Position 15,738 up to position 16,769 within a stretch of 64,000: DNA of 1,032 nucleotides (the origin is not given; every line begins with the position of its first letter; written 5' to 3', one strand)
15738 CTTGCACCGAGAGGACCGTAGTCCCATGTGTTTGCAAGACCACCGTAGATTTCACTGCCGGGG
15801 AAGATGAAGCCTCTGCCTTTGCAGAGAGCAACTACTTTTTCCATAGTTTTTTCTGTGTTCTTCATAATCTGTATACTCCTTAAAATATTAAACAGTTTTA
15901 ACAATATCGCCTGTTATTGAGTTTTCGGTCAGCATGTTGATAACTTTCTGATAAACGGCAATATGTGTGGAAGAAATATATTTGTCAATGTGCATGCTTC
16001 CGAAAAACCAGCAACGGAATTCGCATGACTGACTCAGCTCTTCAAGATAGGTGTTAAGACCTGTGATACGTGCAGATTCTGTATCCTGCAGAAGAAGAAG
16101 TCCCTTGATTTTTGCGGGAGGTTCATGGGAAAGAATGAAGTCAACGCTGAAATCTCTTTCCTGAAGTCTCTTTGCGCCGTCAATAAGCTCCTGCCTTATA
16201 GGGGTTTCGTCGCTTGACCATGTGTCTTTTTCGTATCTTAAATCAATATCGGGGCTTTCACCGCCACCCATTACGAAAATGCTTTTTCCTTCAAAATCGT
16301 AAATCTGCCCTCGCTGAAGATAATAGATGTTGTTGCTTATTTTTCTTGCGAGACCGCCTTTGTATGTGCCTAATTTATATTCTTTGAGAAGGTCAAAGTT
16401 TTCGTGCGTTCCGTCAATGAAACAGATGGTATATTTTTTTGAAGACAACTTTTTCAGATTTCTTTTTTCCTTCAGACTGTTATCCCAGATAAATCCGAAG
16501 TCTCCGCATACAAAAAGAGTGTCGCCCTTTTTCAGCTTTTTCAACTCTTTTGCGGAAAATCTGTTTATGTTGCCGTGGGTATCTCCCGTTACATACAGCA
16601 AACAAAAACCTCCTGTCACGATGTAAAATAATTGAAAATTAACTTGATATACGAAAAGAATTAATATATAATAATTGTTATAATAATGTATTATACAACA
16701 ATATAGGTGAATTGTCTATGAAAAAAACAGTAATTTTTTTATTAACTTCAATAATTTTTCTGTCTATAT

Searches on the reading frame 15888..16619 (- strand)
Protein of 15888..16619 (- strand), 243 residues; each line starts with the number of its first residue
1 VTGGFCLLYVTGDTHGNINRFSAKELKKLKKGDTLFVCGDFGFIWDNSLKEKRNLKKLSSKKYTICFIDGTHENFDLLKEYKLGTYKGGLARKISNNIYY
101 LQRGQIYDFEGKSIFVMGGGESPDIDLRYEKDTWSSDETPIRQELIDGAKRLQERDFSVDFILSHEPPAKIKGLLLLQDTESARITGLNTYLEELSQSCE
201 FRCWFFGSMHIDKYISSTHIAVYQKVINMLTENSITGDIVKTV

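Call 20: search_protein_families(library=pfam, proteins=[window:15888-16619:-])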
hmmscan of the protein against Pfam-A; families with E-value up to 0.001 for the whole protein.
window:15888-16619:- (243 aa): 1 family
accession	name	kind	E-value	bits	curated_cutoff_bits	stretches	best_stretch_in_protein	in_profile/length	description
PF00149.33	Metallophos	-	2.6e-07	31.7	21.5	1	9-181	4-160/191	Calcineurin-like phosphoesterase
